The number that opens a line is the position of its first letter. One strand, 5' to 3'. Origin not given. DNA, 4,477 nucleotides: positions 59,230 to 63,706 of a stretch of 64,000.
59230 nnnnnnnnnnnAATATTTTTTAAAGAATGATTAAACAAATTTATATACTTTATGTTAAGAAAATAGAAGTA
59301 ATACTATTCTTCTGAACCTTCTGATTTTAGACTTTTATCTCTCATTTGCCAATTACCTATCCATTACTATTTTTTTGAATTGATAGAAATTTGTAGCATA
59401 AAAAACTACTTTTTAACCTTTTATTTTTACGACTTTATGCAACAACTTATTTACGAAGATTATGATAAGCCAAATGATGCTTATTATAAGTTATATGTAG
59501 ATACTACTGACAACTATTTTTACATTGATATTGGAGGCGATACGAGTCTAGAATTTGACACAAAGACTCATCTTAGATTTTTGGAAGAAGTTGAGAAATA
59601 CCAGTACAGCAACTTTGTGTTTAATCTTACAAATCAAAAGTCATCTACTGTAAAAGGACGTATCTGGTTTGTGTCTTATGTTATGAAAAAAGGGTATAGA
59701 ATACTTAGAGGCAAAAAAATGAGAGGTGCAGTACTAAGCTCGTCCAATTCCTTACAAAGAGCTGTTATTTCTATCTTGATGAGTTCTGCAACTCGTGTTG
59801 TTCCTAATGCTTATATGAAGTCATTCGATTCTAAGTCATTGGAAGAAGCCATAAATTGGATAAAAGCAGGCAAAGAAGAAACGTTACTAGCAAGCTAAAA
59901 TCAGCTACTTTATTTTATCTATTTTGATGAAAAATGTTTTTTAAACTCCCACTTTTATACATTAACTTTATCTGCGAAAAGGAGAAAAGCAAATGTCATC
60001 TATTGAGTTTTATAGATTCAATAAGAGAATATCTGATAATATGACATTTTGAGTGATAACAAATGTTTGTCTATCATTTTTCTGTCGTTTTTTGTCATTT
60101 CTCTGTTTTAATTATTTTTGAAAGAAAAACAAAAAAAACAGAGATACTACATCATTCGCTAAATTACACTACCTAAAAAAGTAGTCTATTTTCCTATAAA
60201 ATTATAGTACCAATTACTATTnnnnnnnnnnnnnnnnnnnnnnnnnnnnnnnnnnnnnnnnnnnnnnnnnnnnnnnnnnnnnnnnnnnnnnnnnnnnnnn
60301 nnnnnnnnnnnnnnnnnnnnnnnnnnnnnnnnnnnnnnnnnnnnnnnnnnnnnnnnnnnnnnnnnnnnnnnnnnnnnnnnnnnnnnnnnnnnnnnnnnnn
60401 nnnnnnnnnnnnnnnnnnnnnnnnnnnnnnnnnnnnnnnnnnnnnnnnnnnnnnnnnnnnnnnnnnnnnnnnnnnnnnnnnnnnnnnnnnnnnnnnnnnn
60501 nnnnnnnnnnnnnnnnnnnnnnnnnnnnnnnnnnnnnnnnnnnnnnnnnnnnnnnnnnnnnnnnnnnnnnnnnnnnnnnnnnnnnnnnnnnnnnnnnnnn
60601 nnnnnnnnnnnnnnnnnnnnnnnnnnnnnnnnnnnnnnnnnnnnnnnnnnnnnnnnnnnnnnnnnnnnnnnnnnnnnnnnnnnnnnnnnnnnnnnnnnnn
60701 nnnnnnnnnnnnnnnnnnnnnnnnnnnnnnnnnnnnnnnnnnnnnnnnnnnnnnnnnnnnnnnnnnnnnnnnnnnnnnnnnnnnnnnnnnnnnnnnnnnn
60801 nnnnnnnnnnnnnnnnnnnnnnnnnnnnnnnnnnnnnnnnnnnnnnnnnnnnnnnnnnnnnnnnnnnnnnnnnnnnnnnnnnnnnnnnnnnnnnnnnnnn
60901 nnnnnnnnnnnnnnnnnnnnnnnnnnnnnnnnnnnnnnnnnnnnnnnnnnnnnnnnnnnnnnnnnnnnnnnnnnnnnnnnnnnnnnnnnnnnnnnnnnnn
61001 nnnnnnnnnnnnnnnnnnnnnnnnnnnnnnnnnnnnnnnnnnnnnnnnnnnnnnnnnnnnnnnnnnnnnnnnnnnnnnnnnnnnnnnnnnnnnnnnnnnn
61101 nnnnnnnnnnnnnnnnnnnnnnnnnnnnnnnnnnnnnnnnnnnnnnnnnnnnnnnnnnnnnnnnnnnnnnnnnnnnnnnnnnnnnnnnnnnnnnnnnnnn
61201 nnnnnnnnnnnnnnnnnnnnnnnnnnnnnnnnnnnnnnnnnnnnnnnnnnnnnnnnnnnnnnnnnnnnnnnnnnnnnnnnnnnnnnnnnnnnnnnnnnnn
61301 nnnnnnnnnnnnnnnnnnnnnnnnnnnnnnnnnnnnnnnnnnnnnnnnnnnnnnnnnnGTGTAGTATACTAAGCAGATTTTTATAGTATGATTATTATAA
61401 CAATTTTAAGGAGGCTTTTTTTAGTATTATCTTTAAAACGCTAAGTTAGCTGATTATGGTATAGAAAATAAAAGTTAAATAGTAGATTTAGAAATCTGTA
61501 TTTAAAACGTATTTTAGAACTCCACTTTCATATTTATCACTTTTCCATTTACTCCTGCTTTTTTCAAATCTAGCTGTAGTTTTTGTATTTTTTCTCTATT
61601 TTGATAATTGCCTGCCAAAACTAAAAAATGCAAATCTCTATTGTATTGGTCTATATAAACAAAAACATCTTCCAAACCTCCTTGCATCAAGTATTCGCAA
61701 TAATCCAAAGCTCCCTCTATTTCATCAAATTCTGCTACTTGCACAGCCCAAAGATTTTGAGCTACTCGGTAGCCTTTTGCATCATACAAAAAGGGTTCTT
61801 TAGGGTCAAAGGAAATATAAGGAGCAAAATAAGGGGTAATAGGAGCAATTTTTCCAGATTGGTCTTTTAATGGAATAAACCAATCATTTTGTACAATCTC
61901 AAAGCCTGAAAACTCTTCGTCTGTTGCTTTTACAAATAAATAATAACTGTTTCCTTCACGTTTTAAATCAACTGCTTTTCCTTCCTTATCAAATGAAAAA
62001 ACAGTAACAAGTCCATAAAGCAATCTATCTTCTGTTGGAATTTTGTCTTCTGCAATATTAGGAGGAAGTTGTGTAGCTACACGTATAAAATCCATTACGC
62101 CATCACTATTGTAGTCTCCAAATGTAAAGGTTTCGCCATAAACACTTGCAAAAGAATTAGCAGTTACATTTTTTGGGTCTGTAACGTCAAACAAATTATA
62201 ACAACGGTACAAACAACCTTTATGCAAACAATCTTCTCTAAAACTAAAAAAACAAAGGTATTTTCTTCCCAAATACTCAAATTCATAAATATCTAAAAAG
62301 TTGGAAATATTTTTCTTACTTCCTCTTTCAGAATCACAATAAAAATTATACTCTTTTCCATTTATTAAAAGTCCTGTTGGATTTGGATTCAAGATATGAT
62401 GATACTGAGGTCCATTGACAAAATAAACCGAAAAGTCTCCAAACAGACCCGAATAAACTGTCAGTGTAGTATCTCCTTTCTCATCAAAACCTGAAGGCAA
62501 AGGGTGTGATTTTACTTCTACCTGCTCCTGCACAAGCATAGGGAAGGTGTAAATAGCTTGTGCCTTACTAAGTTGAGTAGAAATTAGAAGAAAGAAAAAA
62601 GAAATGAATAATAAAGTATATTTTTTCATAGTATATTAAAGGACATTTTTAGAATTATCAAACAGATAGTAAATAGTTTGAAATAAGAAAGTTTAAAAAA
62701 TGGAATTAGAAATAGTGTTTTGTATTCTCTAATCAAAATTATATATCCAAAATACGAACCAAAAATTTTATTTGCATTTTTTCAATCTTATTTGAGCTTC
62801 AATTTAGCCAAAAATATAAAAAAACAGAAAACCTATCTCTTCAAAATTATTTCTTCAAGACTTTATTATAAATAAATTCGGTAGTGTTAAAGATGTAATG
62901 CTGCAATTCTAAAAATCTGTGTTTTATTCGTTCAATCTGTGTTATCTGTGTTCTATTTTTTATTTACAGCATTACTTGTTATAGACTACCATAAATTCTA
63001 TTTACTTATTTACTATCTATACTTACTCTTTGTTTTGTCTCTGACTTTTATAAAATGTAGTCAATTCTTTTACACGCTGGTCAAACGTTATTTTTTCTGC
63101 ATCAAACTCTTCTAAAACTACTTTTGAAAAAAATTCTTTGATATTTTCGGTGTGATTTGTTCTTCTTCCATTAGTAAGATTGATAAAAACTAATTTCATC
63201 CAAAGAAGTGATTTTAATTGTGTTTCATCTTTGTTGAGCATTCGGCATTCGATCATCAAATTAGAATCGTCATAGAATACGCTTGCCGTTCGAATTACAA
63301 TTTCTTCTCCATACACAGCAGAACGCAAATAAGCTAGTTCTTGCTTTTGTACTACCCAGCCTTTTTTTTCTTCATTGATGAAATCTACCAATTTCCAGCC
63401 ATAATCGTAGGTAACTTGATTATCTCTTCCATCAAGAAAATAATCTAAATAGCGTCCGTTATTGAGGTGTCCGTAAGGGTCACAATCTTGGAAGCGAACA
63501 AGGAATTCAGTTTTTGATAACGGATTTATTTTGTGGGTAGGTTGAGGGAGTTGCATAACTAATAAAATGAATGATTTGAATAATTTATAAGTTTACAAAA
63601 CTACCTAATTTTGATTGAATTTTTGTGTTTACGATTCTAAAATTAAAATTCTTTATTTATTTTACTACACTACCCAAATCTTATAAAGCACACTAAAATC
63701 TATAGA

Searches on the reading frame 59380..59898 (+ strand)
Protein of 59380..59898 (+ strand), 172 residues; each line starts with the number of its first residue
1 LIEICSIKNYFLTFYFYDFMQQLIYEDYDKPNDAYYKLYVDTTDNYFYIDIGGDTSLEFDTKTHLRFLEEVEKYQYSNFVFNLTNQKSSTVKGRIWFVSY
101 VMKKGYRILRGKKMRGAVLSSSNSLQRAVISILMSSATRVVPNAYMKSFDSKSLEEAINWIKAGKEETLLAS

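Call 9: search_protein_families(library=pfam, proteins=[window:59380-59898:+], max_evalue=0.01)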
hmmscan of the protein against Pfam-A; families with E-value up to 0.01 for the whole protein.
window:59380-59898:+ (172 aa): 1 family
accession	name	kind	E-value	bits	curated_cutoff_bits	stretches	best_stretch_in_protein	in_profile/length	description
PF11964.13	SpoIIAA-like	-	0.0033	18.6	25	1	74-162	29-106/106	SpoIIAA-like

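Call 18: search_protein_families(library=ncbifam, proteins=[window:59380-59898:+], max_evalue=0.01)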
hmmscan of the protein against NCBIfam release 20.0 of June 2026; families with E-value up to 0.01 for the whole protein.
window:59380-59898:+ (172 aa): 0 families

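Call 76: search_solved_structures(query=window:59437-59895:+, max_evalue=10, show_alignments=2)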
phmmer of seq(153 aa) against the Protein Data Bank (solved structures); distinct sequences matched with E-value up to 10: 1.
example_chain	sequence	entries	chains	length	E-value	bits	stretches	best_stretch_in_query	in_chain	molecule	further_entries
9fsj_A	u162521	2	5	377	1.3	12.3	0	14-50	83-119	E3 ubiquitin-protein ligase SMURF1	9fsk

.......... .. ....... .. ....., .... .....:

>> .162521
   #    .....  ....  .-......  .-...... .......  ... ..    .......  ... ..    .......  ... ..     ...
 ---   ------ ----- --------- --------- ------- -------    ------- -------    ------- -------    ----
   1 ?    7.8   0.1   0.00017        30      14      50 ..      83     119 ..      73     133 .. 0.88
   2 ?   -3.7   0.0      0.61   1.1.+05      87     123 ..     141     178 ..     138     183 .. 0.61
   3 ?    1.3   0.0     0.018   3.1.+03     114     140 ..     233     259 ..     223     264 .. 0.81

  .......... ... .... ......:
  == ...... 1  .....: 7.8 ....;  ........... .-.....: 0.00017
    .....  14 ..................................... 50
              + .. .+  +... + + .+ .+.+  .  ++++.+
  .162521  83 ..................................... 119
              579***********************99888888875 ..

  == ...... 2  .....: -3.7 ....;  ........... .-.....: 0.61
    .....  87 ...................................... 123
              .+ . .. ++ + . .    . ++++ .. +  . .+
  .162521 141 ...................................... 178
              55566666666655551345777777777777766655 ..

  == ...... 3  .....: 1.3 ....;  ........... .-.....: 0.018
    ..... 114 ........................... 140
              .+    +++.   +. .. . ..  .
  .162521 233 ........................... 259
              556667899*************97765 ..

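Call 82: predict_structure(protein=window:59437-59895:+)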
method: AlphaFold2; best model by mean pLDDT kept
length: 153 residues; sequences in the alignment: 1
mean_pLDDT: 54.1   pTM: 0.50
mean pLDDT of the five models: 54.1, 46.3, 38.3, 35.0, 33.9
residues with pLDDT >= 90: 0; 70-90: 32; 50-70: 55; < 50: 66
segments of 3 or more residues with pLDDT < 50: 69-73, 94-153
pLDDT, mean of each block of 10 residues (from residue 1): 79 73 71 59 63 71 55 52 56 44 44 40 30 42 38 31
secondary structure, 60 per line:
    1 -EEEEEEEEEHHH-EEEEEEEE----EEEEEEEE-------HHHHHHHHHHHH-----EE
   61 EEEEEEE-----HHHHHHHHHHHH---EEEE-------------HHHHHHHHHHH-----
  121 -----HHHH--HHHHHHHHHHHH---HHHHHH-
elements in order: E2-10 E15-22 E27-34 H42-53 E59-67 H73-84 E88-91 H105-115 H126-129 H132-143 H147-152

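Call 84: fold_search(model_id=the predicted structure, library=pdb)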
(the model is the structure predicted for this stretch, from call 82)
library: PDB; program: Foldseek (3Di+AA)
matches with E <= 10: 902; with E <= 0.001: 0
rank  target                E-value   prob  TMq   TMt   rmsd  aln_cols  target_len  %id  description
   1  6a0w                  1.7e-02  0.95  0.32  0.19   7.1       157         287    8  Crystal structure of lipase from Rhizopus microsporus var. chinensis (released 2019-10-09)
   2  5m0r_G                2.1e-02  0.72  0.28  0.22   9.9       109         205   12  Cryo-EM reconstruction of the maedi-visna virus (MVV) strand transfer complex (released 2017-01-18)
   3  1til_B                4.0e-02  0.94  0.37  0.46   5.6       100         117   12  Crystal Structures of the ADP and ATP bound forms of the Bacillus Anti-sigma factor SpoIIAB in complex with the Anti-a (released 2004-06-15)
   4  8raw_A                4.5e-02  0.15  0.19  0.05  12.9       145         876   14  The crystal structure of DNA-bound human MutSbeta (MSH2/MSH3_G901D) in the canonical mismatch bound conformation with  (released 2025-06-11)
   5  8dgc_E                4.8e-02  0.33  0.25  0.09   8.0        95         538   20  Avs3 bound to phage PhiV-1 terminase (released 2022-08-03)
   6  8ih8_A                5.8e-02  0.91  0.42  0.52   6.3       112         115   14  anti-sigmaF factor and Anti-sigmaF factor antagonist complex(usfx-RsfB) (released 2024-02-28)
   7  8ag6_B                6.6e-02  0.51  0.28  0.06   6.3        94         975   18  human MutSalpha (MSH2/MSH6) binding to DNA with a GT mismatch (released 2023-01-25)
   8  8rb2_A                6.6e-02  0.38  0.29  0.07  10.8       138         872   17  The crystal structure of DNA-bound human MutSbeta (MSH2_E749A/MSH3_E976A) in the canonical mismatch bound conformation (released 2025-06-11)
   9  5fus_A                7.0e-02  0.63  0.26  0.16   8.3        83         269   10  Crystal structure of B. cenocepacia DfsA (released 2016-06-01)
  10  5ve5_A                8.5e-02  0.66  0.34  0.18   7.9       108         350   18  Crystal structure of persulfide dioxygenase rhodanese fusion protein with rhodanese domain inactivating mutation (C314 (released 2017-07-19)
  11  1tid_D                9.6e-02  0.82  0.37  0.45   5.9       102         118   14  Crystal Structures of the ADP and ATP bound forms of the Bacillus Anti-sigma factor SpoIIAB in complex with the Anti-a (released 2004-06-15)
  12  3thy_A                9.6e-02  0.13  0.19  0.06  12.3       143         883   16  Human MutSbeta complexed with an IDL of 2 bases (Loop2) and ADP (released 2011-12-21)
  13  6k4f                  1.0e-01  0.69  0.33  0.39   5.3        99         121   11  SiaC of Pseudomonas aeruginosa (released 2019-06-26)
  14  1tid_B                1.1e-01  0.82  0.36  0.44   5.7       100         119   12  Crystal Structures of the ADP and ATP bound forms of the Bacillus Anti-sigma factor SpoIIAB in complex with the Anti-a (released 2004-06-15)
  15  6p7b_A                1.1e-01  0.25  0.31  0.31  14.4       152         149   13  Crystal structure of Fowlpox virus resolvase and substrate Holliday junction DNA complex (released 2020-04-29)
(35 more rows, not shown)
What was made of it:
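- A weak SpoIIAA-like hit (PF11964, 18.6 bits, below cutoff) lies in ORF 59380..59898 (call 9), and STAS-fold proteins recur among non-significant Foldseek hits to it (call 84).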

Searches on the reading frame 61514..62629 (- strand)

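Call 14: search_protein_families(library=pfam, proteins=[window:61514-62629:-], max_evalue=0.001)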
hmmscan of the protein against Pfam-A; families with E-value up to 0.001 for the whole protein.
window:61514-62629:- (371 aa): 1 family
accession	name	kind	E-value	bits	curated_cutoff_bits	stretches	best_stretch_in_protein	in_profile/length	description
PF05036.18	SPOR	-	1e-05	26.2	21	1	291-365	2-75/76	SPOR domain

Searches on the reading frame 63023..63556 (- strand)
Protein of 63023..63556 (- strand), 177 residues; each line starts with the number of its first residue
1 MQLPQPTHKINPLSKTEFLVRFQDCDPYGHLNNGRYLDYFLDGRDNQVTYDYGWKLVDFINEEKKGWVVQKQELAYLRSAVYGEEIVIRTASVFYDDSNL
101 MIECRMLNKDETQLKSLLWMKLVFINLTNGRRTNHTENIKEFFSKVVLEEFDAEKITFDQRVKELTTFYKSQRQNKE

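Call 9: search_protein_families(library=pfam, proteins=[window:63023-63556:-], max_evalue=0.01)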
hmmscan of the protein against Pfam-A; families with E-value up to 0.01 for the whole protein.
window:63023-63556:- (177 aa): 4 families
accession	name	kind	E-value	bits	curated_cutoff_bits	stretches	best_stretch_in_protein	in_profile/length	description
PF13279.12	4HBT_2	-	1.9e-15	57.8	25.5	1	20-141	1-120/122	Thioesterase-like superfamily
PF20791.3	Acyl-ACP_TE_C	-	8.9e-07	29.5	21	1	12-68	6-64/101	Acyl-ACP thioesterase C-terminal domain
PF03061.28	4HBT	-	0.0011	19.7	20.6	1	28-113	1-77/79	Thioesterase superfamily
PF01643.23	Acyl-ACP_TE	-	0.0014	18.8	23.7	1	15-108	5-97/131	Acyl-ACP thioesterase N-terminal domain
